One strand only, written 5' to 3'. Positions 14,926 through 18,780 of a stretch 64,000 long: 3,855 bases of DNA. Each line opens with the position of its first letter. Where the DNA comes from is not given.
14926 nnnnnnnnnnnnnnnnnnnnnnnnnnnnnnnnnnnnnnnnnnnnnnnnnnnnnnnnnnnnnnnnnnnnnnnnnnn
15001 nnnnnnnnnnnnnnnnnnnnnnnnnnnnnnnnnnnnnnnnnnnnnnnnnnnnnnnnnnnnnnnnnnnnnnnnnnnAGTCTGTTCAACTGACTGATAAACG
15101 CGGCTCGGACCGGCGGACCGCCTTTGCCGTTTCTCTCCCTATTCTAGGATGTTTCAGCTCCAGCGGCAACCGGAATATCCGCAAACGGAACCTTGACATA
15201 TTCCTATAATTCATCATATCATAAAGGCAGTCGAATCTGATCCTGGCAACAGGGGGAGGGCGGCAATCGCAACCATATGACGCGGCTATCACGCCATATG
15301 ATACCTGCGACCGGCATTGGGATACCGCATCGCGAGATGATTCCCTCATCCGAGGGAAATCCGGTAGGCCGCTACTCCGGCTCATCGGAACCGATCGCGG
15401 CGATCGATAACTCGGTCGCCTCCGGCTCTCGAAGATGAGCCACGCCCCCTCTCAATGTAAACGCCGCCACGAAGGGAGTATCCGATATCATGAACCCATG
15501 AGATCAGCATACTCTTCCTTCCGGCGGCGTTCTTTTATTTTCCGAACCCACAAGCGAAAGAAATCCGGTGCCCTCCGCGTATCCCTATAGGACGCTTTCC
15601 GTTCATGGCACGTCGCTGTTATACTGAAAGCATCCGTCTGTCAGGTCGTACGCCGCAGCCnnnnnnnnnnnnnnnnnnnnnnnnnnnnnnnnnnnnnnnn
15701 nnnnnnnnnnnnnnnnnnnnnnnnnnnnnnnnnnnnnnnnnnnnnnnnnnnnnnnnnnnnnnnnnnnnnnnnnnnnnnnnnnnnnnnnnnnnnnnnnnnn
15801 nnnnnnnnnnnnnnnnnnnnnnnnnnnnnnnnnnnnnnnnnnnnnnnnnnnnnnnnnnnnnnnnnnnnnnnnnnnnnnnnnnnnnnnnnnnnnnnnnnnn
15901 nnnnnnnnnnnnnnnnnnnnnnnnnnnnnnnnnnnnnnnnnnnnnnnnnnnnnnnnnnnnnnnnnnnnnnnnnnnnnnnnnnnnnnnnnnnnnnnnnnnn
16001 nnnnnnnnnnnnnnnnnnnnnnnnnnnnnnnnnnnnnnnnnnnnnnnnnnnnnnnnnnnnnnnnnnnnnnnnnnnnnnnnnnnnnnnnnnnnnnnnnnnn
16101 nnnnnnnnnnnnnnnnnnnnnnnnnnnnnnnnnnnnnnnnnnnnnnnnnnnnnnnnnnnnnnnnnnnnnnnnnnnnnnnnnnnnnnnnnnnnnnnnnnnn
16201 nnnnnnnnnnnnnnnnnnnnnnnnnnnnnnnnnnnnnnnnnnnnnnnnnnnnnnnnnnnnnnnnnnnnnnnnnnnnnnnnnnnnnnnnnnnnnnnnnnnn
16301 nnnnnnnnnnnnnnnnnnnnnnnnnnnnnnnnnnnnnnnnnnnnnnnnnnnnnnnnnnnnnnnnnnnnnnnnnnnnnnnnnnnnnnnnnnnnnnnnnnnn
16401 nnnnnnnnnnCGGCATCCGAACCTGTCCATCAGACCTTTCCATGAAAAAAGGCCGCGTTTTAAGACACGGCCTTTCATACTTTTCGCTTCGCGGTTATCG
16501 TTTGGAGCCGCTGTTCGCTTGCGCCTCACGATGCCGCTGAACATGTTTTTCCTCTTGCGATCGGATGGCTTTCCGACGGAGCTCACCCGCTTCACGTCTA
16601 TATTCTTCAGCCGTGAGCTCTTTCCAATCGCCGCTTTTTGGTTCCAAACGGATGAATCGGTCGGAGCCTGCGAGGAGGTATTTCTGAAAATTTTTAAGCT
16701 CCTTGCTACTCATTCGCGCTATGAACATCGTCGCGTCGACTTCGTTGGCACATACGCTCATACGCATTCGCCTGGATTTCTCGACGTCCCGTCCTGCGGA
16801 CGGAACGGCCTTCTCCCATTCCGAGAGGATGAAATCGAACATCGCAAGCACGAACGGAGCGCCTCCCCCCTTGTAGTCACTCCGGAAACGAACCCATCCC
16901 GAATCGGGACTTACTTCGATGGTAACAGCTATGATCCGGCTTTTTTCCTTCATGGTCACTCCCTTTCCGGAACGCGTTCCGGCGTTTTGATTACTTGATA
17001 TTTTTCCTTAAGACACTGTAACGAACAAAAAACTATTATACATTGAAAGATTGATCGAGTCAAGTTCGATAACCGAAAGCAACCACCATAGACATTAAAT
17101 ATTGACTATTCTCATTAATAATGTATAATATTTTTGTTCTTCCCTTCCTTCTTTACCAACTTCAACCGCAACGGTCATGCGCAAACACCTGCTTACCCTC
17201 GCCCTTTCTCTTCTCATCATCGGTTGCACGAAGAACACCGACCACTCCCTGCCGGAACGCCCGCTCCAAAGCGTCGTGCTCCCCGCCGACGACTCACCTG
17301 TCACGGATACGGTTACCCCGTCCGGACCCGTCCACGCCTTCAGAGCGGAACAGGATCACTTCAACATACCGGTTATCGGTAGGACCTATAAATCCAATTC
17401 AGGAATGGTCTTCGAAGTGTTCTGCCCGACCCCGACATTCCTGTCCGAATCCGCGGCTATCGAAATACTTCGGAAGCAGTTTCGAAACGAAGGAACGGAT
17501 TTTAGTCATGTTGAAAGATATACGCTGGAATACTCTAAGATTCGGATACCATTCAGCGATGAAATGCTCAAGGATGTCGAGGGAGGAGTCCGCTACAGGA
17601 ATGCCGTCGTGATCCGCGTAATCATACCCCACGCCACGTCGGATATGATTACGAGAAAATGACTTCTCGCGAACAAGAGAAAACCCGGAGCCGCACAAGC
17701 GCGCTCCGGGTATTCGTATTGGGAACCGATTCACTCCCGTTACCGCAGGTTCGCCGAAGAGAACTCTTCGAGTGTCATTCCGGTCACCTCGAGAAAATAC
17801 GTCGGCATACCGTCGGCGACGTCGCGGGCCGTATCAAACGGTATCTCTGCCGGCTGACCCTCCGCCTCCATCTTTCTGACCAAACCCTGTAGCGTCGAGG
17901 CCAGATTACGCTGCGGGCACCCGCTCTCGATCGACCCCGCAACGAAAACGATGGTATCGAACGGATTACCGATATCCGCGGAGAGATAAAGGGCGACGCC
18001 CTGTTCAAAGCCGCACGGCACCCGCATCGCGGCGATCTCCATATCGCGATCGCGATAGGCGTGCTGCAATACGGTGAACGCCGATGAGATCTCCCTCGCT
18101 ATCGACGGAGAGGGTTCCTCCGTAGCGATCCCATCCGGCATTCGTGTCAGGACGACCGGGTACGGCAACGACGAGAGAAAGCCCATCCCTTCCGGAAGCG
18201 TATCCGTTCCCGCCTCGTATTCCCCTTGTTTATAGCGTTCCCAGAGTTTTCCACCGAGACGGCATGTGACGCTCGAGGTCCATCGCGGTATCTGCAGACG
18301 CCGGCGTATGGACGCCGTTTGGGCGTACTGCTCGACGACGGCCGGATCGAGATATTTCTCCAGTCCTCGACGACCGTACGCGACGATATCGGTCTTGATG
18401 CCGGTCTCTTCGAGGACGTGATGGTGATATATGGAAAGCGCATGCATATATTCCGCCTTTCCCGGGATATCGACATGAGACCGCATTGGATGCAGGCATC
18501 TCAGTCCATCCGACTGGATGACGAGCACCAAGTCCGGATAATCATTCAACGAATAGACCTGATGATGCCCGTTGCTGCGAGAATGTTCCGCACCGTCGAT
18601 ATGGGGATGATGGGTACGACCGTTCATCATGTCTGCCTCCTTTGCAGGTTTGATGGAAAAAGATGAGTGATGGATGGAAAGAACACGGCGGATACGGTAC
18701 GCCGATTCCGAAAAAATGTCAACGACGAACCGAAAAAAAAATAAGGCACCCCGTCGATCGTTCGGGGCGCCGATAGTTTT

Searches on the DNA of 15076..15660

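Call 81: search_rna_families(source=window, start=15076, end=15660, threshold=evalue, max_evalue=1, show_alignments=1)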
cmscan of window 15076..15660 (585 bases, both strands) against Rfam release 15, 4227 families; matches with E-value up to 1: 0.
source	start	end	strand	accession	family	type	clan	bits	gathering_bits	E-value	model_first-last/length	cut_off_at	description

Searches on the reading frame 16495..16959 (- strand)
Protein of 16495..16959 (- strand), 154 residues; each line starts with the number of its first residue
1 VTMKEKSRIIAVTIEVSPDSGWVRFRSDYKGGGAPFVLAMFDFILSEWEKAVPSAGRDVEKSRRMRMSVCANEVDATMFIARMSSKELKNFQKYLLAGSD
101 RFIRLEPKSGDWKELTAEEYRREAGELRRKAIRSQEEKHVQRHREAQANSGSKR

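Call 10: search_protein_families(library=pfam, proteins=[window:16495-16959:-], max_evalue=0.01)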
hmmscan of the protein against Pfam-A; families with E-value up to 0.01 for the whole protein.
window:16495-16959:- (154 aa): 0 families

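Call 17: search_protein_families(library=phrogs, proteins=[window:16495-16959:-], max_evalue=0.1)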
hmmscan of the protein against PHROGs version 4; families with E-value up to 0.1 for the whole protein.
window:16495-16959:- (154 aa): 1 family
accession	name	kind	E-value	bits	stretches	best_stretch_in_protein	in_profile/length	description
phrog_1018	-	head and packaging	0.058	14.3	1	110-147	233-275/280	head scaffolding protein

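Call 18: search_protein_families(library=ncbifam, proteins=[window:16495-16959:-], max_evalue=0.1)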
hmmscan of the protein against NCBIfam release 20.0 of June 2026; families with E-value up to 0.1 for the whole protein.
window:16495-16959:- (154 aa): 0 families

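Call 85: search_protein_families(library=pfam, proteins=[L003:10606-11556:-], max_evalue=0.01)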
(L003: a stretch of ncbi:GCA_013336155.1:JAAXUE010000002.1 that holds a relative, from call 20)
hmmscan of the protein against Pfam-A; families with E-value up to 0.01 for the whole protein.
L003:10606-11556:- (316 aa): 0 families

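Call 86: search_protein_families(library=padloc, proteins=[L003:10606-11556:-, window:16495-16953:-], max_evalue=0.1)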
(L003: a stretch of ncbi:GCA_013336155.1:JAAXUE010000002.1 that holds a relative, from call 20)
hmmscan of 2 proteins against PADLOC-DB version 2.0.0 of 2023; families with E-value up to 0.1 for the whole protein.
L003:10606-11556:- (316 aa): 0 families

window:16495-16953:- (152 aa): 0 families

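Call 93: find_homologous_proteins(query=window:16495-16953:-, max_evalue=0.001)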
Query window:16495-16953:- (152 aa): 1 proteins with E <= 0.001 among 14 candidates.
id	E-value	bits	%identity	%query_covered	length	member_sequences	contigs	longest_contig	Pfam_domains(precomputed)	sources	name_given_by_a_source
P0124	2.5e-93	327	100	100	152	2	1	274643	-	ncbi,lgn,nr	ncbi:MAG: hypothetical protein HGB18_00750 [Candidatus Moranbacteria bacterium]|nr:hypothetical prot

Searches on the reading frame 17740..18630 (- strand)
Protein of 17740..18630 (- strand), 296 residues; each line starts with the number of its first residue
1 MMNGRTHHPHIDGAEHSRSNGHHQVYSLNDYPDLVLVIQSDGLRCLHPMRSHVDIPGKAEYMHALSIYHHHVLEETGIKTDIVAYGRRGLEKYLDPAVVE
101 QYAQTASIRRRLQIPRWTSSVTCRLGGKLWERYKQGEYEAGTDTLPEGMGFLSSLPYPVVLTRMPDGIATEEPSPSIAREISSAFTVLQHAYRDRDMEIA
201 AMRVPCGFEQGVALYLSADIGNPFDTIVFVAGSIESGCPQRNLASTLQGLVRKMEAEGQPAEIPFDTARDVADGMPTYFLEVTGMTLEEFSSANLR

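Call 17: search_protein_families(library=phrogs, proteins=[window:17740-18630:-], max_evalue=0.1)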
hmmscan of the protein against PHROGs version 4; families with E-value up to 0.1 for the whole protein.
window:17740-18630:- (296 aa): 0 families

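Call 18: search_protein_families(library=ncbifam, proteins=[window:17740-18630:-], max_evalue=0.1)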
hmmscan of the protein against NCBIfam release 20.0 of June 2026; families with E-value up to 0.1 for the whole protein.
window:17740-18630:- (296 aa): 1 family
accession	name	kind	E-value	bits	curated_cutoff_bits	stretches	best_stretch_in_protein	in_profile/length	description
NF009251.0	PRK12607.1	equivalog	0.041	12.7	371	1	121-161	102-142/315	phosphoribosylaminoimidazolesuccinocarboxamide synthase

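Call 19: list_cluster_members(proteins=[window:17740-18630:-, window:17740-18627:-, window:18800-19483:-, window:18674-19399:+, window:17177-17662:+, window:16495-16959:-, window:16495-16953:-, window:17740-18876:-, window:19068-19505:-, window:19708-19926:+])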
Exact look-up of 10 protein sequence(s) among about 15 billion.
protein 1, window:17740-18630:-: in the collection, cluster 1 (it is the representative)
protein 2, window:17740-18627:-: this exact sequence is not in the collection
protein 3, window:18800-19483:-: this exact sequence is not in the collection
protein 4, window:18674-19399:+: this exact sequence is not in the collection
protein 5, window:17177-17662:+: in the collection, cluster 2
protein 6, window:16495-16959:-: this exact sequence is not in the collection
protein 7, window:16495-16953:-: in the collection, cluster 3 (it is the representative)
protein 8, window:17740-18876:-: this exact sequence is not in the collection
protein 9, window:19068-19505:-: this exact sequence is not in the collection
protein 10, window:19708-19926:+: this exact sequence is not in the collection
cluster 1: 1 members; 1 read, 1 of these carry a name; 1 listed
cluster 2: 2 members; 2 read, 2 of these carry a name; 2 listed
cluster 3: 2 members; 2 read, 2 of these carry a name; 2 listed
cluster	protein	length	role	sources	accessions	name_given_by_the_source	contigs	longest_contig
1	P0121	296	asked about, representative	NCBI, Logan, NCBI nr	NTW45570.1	MAG: hypothetical protein HGB18_00760 [Candidatus Moranbacteria bacterium] | hypothetical protein [Candidatus Moranbacteria bacterium]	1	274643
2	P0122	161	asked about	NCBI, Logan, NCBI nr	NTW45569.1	MAG: hypothetical protein HGB18_00755 [Candidatus Moranbacteria bacterium] | hypothetical protein [Candidatus Moranbacteria bacterium]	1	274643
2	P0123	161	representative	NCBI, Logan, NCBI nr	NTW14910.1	MAG: hypothetical protein HGA38_00900 [Candidatus Moranbacteria bacterium] | hypothetical protein [Candidatus Moranbacteria bacterium]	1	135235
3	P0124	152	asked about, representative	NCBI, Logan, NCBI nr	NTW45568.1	MAG: hypothetical protein HGB18_00750 [Candidatus Moranbacteria bacterium] | hypothetical protein [Candidatus Moranbacteria bacterium]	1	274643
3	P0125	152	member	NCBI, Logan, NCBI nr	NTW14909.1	MAG: hypothetical protein HGA38_00895 [Candidatus Moranbacteria bacterium] | hypothetical protein [Candidatus Moranbacteria bacterium]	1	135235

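Call 20: find_encoding_contigs(protein=P0123, flank=10000, max_places=6)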
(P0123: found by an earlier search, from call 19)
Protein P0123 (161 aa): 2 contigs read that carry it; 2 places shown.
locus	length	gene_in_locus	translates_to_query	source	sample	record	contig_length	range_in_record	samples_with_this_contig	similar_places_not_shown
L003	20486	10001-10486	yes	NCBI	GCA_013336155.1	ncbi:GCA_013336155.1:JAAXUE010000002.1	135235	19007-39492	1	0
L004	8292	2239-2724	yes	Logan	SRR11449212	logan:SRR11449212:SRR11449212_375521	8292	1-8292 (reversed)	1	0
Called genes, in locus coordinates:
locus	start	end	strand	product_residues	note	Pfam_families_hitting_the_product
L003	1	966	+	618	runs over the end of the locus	PF13231:PMT_2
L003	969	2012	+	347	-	PF00149:Metallophos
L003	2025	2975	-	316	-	PF03706:LPG_synthase_TM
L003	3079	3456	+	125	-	-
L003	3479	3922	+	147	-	-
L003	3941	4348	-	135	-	PF00293:NUDIX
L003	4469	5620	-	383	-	PF13439:Glyco_transf_4, PF13477:Glyco_trans_4_2 (weak), PF13579:Glyco_trans_4_4, PF20706:GT4-conflict, PF00534:Glycos_transf_1, PF13692:Glyco_trans_1_4, PF13524:Glyco_trans_1_2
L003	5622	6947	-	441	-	PF03721:UDPG_MGDP_dh_N, PF03807:F420_oxidored (faint), PF00984:UDPG_MGDP_dh, PF03720:UDPG_MGDP_dh_C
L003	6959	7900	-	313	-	PF00535:Glycos_transf_2, PF10111:Glyco_tranf_2_2 (weak)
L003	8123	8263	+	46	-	-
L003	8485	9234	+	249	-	PF00535:Glycos_transf_2, PF13641:Glyco_tranf_2_3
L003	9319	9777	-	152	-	-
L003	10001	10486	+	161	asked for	-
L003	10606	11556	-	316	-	-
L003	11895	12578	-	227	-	-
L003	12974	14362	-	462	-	PF13231:PMT_2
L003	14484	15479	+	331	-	PF01073:3Beta_HSD, PF01370:Epimerase, PF02719:Polysacc_synt_2, PF04321:RmlD_sub_bind, PF05368:NmrA, PF07993:NAD_binding_4 (faint), PF13460:NAD_binding_10, PF16363:GDP_Man_Dehyd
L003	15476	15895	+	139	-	PF04138:GtrA_DPMS_TM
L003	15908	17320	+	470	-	PF00890:FAD_binding_2 (faint), PF01266:DAO (faint), PF01494:FAD_binding_3 (faint), PF01593:Amino_oxidase, PF12831:FAD_oxidored (faint), PF13450:NAD_binding_8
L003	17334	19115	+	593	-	PF09913:DUF2142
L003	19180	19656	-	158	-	-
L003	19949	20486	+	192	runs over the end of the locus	PF13580:SIS_2, PF01380:SIS (weak)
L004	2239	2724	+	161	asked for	-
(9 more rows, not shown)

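Call 21: find_encoding_contigs(protein=window:17740-18630:-, flank=10000, max_places=6)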
Protein window:17740-18630:- (296 aa): 1 contig read that carries it; 1 place shown.
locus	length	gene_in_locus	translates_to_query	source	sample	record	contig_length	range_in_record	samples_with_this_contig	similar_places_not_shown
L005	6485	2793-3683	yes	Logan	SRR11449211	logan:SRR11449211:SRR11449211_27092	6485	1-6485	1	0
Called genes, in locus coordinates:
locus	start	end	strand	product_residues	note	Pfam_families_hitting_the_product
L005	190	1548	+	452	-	PF13231:PMT_2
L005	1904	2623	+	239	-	-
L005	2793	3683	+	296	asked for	-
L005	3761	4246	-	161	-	-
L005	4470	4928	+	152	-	-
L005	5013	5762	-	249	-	PF00535:Glycos_transf_2, PF13641:Glyco_tranf_2_3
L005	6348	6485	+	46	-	?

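Call 85: search_protein_families(library=pfam, proteins=[L003:10606-11556:-], max_evalue=0.01)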
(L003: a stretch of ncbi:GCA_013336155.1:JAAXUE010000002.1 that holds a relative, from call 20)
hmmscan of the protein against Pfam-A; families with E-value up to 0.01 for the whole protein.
L003:10606-11556:- (316 aa): 0 families

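Call 86: search_protein_families(library=padloc, proteins=[window:17740-18630:-, L003:10606-11556:-], max_evalue=0.1)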
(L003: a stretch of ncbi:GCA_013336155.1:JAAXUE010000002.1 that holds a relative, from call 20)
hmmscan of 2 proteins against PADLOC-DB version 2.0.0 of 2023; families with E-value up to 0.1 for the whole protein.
window:17740-18630:- (296 aa): 0 families

L003:10606-11556:- (316 aa): 0 families
